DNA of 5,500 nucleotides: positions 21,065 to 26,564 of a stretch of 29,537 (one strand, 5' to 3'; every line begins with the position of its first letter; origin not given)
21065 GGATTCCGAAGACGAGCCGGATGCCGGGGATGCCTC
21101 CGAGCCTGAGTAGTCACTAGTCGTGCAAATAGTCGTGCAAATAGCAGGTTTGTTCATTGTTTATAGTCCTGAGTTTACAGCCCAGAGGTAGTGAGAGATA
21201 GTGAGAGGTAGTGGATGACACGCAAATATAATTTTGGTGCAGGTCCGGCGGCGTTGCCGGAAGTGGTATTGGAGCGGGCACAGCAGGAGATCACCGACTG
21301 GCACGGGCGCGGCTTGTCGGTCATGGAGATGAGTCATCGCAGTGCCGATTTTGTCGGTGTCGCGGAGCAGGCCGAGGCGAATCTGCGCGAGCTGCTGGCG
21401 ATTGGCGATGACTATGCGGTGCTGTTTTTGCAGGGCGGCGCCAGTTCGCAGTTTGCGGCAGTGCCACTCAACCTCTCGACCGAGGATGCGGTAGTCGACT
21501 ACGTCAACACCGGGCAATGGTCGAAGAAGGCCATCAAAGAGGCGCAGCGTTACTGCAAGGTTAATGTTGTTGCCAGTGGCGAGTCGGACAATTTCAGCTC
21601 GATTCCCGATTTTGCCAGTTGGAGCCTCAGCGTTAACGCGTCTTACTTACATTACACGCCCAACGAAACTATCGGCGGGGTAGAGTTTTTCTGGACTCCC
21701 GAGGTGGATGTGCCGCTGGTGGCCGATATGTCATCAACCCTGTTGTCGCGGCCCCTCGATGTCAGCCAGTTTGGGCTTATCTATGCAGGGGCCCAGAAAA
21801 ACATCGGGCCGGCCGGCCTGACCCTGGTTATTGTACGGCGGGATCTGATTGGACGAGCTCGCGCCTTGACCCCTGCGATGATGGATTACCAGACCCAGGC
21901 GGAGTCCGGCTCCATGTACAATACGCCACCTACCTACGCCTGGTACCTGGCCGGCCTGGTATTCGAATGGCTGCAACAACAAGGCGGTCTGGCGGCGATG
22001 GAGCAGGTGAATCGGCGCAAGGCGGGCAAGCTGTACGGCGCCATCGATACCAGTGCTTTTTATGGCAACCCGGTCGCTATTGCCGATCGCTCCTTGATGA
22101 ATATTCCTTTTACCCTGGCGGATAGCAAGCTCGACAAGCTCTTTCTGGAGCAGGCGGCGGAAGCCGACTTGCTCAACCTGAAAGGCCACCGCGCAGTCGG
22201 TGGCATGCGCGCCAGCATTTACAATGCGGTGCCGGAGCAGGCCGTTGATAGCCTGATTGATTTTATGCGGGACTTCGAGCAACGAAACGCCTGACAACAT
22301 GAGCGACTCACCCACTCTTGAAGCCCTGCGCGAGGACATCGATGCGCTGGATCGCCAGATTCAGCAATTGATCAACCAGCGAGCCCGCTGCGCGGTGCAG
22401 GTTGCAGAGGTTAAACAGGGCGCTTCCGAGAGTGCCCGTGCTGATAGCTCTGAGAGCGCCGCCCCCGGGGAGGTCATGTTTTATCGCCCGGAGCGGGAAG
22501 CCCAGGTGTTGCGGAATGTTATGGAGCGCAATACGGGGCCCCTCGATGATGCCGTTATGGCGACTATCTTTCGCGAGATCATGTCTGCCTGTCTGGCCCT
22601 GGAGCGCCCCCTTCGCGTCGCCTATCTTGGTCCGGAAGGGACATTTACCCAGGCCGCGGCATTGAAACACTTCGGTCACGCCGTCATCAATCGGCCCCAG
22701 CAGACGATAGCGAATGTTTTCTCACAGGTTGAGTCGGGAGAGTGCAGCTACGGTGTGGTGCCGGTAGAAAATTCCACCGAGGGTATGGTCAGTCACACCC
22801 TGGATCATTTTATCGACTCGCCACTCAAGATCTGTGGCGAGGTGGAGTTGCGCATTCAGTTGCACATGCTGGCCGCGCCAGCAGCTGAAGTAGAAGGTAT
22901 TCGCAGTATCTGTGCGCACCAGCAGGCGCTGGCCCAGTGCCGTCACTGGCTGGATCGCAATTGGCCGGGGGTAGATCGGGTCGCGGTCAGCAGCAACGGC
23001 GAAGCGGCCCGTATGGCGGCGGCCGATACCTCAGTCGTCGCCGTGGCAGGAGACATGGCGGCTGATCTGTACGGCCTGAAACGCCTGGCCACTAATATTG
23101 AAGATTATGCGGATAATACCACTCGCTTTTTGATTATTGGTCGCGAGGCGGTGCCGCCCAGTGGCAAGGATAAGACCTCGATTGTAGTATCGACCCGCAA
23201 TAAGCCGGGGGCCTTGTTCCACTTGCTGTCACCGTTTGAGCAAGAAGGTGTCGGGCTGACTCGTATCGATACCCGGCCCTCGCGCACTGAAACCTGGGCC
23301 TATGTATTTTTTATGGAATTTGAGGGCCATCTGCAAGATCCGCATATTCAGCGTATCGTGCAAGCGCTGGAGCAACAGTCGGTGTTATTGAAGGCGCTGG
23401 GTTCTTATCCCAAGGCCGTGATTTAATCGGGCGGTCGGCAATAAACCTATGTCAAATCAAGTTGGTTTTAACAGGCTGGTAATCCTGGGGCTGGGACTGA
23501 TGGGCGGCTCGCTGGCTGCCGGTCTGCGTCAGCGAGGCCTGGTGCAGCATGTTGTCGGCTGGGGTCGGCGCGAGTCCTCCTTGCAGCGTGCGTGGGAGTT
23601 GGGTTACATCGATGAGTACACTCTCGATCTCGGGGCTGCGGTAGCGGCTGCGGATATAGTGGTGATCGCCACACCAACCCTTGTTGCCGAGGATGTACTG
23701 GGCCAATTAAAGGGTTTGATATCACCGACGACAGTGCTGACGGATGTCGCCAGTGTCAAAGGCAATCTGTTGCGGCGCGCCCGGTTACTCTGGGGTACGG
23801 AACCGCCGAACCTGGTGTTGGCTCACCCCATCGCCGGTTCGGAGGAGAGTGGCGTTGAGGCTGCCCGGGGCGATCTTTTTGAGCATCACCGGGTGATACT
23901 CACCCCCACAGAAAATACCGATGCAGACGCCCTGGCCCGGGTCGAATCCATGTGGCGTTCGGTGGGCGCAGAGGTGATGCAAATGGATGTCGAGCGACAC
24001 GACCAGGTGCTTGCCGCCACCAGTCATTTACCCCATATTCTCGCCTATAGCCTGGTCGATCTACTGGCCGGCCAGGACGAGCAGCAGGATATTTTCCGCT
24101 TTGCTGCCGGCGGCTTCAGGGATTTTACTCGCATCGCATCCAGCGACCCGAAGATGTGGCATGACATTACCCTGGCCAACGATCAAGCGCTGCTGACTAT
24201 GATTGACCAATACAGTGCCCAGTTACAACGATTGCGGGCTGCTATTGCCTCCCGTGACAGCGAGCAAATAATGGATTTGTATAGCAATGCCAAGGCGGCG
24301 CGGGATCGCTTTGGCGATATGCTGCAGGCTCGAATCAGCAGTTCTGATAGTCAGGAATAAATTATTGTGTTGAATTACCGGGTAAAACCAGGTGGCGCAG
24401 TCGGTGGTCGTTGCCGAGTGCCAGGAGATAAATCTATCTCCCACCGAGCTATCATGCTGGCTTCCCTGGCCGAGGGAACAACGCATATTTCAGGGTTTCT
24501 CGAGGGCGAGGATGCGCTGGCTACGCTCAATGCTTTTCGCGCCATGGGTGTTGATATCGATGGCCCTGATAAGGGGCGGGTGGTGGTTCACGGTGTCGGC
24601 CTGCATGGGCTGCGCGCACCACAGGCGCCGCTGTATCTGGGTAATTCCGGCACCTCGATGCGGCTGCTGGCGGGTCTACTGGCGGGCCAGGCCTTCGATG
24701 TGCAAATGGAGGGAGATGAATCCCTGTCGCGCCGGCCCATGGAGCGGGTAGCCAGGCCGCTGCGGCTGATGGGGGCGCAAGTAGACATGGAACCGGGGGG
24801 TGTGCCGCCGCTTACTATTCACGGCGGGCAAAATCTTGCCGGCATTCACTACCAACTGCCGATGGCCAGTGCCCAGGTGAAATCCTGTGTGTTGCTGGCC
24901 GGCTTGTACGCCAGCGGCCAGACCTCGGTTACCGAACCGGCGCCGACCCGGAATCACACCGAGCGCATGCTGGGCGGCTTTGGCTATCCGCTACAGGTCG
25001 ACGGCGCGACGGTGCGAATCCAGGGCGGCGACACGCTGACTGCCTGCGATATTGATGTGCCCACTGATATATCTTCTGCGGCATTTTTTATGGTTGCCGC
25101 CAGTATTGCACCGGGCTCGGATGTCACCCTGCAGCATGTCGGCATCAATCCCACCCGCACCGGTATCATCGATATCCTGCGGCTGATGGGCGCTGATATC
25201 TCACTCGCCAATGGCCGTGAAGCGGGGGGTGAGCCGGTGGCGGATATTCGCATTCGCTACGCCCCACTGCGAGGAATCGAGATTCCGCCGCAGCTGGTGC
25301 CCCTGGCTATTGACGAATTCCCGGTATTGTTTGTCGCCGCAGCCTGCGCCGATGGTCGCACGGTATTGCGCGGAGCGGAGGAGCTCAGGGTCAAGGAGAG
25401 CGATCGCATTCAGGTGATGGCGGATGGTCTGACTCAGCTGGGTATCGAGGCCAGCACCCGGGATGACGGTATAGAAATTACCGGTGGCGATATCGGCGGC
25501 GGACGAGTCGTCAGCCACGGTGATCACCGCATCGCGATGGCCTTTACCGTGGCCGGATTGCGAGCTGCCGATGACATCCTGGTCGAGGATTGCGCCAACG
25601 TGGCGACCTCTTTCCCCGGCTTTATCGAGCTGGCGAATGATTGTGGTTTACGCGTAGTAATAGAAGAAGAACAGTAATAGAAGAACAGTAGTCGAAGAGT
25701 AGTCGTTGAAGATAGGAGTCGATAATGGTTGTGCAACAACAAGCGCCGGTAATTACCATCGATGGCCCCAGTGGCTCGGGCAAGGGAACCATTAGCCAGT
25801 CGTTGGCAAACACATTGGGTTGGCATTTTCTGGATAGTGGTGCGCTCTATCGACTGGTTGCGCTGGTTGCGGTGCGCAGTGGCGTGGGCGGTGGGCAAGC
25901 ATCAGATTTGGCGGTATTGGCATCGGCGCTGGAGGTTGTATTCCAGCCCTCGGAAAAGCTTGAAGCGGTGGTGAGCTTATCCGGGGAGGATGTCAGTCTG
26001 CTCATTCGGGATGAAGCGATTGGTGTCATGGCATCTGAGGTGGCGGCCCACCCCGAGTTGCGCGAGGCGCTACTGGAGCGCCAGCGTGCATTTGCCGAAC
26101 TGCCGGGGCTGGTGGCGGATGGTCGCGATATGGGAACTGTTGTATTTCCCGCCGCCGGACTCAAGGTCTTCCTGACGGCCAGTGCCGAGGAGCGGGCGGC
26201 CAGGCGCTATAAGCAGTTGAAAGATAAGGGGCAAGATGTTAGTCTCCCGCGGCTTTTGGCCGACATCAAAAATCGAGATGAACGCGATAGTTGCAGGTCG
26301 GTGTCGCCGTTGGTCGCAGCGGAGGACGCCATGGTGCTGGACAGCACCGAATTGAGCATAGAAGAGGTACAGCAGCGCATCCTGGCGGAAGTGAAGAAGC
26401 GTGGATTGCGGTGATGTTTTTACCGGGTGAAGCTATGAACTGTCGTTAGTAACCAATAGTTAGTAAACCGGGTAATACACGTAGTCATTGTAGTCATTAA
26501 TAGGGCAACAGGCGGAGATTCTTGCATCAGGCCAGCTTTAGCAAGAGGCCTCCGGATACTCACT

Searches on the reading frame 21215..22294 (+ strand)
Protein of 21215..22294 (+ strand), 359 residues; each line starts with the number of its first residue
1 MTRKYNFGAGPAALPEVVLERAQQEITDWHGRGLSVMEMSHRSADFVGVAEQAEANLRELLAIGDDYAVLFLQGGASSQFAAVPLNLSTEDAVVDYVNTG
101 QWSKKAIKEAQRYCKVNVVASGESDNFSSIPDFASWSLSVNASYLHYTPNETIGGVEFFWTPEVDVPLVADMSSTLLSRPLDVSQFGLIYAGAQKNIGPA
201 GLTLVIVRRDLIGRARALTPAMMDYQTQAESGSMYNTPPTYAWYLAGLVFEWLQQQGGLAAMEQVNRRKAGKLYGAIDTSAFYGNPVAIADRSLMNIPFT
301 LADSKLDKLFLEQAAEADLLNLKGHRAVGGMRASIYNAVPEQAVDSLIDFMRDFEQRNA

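Call 52: search_protein_families(library=pfam, proteins=[window:21215-22294:+], max_evalue=0.0001)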
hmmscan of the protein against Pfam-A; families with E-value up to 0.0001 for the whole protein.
window:21215-22294:+ (359 aa): 1 family
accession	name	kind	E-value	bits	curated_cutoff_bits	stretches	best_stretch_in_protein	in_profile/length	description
PF00266.25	Aminotran_5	-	7.6e-48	163.8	21.5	1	5-347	2-371/371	Aminotransferase class-V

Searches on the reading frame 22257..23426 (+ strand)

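Call 52: search_protein_families(library=pfam, proteins=[window:22257-23426:+], max_evalue=0.0001)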
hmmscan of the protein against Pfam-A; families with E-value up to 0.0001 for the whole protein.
window:22257-23426:+ (389 aa): 3 families
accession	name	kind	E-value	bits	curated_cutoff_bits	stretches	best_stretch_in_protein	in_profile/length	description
PF00800.23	PDT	-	2.4e-63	213.7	25.2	1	121-297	1-179/181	Prephenate dehydratase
PF01817.26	CM_2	-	4.9e-22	78.4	27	1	24-116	1-79/80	Chorismate mutase type II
PF01842.31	ACT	-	2.4e-08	34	27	1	307-372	1-65/66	ACT domain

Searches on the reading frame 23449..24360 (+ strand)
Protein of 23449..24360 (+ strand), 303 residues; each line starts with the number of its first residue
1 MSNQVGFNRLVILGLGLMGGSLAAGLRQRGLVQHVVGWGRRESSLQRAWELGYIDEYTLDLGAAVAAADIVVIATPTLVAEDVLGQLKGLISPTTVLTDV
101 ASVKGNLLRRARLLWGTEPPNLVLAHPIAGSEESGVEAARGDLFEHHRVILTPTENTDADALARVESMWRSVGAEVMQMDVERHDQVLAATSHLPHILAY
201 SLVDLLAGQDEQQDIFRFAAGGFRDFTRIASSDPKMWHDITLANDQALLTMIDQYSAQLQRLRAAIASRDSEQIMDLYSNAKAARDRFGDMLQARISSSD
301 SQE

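Call 52: search_protein_families(library=pfam, proteins=[window:23449-24360:+], max_evalue=0.0001)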
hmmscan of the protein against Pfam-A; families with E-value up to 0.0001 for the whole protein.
window:23449-24360:+ (303 aa): 4 families
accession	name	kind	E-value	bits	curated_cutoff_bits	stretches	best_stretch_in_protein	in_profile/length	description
PF02153.23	PDH_N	-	4e-34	117.8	26.5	1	23-177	2-153/154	Prephenate dehydrogenase, nucleotide-binding domain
PF20463.3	PDH_C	-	5.7e-30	104.1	22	1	182-276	3-98/102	Prephenate dehydrogenase, dimerization domain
PF03807.23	F420_oxidored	-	5.2e-09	37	21.6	1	10-93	2-85/94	NADP oxidoreductase coenzyme F420-dependent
PF01210.29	NAD_Gly3P_dh_N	-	1.4e-05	25.5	23.1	0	58-99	60-101/158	NAD-dependent glycerol-3-phosphate dehydrogenase N-terminus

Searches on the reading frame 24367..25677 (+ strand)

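Call 52: search_protein_families(library=pfam, proteins=[window:24367-25677:+], max_evalue=0.0001)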
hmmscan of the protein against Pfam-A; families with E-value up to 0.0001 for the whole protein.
window:24367-25677:+ (436 aa): 1 family
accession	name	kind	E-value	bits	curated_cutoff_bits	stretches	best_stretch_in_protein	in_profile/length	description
PF00275.25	EPSP_synthase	-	2.6e-118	395.8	22.8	1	7-421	2-415/417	EPSP synthase (3-phosphoshikimate 1-carboxyvinyltransferase)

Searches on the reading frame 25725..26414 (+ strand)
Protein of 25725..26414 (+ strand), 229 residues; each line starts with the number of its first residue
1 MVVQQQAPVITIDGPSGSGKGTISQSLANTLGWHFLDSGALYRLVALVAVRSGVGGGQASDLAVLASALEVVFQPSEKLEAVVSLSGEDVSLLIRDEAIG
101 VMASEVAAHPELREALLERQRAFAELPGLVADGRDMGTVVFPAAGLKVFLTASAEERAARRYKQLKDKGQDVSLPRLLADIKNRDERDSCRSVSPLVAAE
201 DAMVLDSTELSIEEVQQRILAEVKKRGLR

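Call 52: search_protein_families(library=pfam, proteins=[window:25725-26414:+], max_evalue=0.0001)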
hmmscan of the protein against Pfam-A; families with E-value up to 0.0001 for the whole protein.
window:25725-26414:+ (229 aa): 2 families
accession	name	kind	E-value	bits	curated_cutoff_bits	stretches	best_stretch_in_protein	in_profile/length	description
PF02224.24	Cytidylate_kin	-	7e-72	242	26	1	10-224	1-210/211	Cytidylate kinase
PF13189.12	Cytidylate_kin2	-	1.7e-07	32.1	28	1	9-165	1-132/176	Cytidylate kinase-like family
